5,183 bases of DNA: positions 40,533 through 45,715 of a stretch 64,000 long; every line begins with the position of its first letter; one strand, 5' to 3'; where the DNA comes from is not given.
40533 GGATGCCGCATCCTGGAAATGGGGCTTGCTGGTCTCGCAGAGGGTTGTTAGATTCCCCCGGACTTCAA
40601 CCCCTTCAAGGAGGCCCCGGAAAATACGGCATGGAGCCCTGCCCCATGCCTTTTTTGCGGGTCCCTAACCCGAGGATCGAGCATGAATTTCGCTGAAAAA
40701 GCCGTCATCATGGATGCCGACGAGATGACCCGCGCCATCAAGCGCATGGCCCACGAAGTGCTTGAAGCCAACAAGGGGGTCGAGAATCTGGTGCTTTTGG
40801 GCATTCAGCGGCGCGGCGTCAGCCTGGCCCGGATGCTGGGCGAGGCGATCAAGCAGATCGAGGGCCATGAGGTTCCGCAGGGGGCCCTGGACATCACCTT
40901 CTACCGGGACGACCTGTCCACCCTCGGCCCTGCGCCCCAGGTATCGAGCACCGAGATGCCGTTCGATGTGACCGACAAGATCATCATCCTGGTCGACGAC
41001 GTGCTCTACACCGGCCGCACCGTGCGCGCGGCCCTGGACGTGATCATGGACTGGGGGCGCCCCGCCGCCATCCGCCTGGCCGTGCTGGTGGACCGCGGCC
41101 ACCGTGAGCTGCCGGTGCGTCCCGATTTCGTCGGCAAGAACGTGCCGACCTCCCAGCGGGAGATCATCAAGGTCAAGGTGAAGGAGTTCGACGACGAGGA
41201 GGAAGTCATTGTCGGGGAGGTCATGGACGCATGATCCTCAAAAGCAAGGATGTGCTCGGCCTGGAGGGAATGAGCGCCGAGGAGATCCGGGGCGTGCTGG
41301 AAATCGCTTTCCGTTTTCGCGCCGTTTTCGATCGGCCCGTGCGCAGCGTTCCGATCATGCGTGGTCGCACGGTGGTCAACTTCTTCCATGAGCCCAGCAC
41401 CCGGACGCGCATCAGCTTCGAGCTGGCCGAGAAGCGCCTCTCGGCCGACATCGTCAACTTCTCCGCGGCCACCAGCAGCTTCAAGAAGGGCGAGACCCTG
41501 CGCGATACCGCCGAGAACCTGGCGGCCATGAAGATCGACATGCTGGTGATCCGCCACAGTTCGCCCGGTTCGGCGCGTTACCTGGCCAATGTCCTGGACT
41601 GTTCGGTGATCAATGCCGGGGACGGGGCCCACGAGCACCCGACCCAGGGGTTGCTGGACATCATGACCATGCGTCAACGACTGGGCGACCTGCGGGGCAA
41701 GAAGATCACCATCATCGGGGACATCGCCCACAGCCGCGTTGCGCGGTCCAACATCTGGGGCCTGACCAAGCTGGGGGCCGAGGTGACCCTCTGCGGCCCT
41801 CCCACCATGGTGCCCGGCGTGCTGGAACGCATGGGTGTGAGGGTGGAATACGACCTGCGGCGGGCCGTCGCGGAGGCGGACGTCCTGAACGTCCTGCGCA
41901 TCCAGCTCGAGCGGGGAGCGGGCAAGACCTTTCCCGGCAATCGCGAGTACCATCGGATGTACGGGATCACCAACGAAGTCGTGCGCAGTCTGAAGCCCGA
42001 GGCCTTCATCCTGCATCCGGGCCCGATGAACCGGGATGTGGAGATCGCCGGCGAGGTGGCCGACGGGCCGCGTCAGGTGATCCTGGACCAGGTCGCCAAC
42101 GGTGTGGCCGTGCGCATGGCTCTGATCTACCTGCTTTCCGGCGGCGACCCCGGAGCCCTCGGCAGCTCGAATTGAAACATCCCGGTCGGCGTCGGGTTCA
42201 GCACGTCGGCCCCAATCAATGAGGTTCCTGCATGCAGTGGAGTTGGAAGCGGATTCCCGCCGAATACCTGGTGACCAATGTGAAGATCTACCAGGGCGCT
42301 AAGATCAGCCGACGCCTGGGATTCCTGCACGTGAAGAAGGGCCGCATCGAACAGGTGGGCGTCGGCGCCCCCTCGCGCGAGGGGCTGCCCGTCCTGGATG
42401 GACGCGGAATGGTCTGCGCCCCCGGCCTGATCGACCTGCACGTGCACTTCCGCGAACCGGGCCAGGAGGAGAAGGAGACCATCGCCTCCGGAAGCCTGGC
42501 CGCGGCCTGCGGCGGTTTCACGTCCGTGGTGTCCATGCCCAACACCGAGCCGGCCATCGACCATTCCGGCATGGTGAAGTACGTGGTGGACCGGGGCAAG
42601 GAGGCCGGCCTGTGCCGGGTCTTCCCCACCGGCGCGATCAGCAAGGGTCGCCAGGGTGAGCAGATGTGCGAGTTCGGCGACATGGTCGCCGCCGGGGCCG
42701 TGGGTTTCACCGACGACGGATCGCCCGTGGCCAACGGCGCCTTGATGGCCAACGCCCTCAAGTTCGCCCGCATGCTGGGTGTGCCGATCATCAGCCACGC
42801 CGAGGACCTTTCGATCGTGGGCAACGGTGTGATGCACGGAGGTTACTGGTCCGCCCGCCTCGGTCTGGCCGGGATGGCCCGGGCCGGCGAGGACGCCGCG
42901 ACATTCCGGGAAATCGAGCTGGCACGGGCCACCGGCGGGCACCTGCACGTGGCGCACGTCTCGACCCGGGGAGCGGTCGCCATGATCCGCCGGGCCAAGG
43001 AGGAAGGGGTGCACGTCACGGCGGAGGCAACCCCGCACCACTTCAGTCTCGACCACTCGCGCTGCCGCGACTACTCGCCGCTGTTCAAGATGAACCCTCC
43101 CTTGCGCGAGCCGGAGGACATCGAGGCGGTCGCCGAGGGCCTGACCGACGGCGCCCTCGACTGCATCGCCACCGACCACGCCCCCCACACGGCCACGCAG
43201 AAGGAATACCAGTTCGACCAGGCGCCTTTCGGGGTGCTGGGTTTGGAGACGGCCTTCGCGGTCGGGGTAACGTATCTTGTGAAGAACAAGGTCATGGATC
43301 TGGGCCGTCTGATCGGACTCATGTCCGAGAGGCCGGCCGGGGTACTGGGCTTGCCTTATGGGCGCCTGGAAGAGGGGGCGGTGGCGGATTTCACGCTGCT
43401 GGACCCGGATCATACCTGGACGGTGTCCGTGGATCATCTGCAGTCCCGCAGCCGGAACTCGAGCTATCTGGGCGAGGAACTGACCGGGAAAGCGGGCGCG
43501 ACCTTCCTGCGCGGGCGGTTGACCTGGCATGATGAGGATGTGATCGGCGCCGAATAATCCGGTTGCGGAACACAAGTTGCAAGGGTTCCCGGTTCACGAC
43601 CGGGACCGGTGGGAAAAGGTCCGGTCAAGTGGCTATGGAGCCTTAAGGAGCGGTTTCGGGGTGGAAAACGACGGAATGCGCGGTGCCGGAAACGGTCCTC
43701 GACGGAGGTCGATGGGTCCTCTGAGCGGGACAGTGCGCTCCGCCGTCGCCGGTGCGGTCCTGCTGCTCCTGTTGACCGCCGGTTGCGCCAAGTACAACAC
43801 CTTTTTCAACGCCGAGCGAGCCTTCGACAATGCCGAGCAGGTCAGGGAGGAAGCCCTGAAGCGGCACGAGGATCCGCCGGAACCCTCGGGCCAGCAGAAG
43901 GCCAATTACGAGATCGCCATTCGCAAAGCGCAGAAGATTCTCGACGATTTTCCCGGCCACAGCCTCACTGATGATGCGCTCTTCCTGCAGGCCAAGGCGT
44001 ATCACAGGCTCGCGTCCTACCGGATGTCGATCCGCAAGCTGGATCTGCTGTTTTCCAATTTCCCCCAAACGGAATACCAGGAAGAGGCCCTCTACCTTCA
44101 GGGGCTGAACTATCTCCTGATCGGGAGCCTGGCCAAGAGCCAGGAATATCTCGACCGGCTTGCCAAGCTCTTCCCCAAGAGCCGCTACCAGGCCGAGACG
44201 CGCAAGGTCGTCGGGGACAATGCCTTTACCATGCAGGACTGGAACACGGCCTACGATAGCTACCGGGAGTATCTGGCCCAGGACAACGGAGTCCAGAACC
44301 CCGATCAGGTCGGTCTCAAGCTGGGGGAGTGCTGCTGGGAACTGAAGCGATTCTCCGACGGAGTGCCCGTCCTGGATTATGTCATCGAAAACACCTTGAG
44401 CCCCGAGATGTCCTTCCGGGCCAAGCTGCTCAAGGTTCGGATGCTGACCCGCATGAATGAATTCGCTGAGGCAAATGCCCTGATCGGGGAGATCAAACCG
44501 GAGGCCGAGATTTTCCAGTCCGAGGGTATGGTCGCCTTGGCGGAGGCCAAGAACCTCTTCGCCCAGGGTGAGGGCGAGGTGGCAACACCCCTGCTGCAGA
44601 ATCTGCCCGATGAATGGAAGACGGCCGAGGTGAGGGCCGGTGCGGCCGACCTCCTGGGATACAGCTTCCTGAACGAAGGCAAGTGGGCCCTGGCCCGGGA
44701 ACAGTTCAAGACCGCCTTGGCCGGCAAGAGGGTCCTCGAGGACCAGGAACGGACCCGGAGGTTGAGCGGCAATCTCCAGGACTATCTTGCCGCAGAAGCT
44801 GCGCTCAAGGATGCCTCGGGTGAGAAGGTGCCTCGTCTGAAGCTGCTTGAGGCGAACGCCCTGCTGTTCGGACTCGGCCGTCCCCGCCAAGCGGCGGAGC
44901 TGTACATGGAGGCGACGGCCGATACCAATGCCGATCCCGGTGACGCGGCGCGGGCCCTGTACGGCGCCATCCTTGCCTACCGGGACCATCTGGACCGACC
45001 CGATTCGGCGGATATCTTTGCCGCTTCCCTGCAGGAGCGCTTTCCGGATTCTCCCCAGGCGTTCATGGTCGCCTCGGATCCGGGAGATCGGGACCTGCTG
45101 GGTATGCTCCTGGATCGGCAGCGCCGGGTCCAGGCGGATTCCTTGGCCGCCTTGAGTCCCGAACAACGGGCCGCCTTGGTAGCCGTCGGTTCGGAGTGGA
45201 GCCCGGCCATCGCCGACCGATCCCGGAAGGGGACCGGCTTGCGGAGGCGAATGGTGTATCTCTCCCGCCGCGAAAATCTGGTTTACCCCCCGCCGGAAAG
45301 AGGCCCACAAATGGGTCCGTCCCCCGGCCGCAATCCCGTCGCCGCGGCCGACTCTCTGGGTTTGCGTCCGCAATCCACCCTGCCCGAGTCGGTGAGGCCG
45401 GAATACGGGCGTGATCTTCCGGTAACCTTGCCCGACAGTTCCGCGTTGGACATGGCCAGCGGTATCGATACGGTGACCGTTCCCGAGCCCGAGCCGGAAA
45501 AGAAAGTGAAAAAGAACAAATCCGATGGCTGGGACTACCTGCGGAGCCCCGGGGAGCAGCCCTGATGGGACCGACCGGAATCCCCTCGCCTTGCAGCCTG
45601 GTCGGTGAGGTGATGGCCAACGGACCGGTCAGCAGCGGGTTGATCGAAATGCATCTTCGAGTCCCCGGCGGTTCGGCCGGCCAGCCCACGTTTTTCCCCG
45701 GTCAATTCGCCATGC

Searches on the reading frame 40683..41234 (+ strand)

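Call 29: search_protein_families(library=pfam, proteins=[window:40683-41234:+], max_evalue=0.001)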
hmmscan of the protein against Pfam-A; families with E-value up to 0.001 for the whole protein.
window:40683-41234:+ (183 aa): 2 families
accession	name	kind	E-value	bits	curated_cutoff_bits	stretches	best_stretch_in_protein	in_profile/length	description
PF00156.33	Pribosyltran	-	3.1e-22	79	26.3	1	12-166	8-155/158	Phosphoribosyl transferase domain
PF14681.12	UPRTase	-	3.3e-06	27.2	27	1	34-136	66-159/206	Uracil phosphoribosyltransferase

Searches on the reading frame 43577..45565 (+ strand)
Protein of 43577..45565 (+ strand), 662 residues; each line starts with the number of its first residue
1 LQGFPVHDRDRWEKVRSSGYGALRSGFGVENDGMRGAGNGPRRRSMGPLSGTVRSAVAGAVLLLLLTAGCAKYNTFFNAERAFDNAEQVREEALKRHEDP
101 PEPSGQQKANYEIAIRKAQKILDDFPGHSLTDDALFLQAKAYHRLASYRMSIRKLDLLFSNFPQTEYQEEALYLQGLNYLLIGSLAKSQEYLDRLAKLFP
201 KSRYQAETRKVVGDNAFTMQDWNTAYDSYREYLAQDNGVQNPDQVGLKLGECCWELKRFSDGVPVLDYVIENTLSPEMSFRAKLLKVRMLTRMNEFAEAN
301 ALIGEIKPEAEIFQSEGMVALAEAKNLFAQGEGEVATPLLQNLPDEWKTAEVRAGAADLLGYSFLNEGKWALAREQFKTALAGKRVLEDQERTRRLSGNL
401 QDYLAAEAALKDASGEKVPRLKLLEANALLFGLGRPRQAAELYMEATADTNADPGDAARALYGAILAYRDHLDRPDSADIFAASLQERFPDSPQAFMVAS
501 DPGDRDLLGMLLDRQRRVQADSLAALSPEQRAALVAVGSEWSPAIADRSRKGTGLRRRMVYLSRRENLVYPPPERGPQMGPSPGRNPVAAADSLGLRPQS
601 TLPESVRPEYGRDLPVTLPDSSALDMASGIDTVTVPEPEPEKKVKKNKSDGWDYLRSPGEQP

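Call 50: search_protein_families(library=pfam, proteins=[window:43577-45565:+], max_evalue=0.00001)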
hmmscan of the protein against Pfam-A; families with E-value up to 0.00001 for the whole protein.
window:43577-45565:+ (662 aa): 1 family
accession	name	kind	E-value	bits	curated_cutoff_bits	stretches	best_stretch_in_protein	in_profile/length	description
PF13174.12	TPR_6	-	2e-07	31.7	26.3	0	170-202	1-33/33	Tetratricopeptide repeat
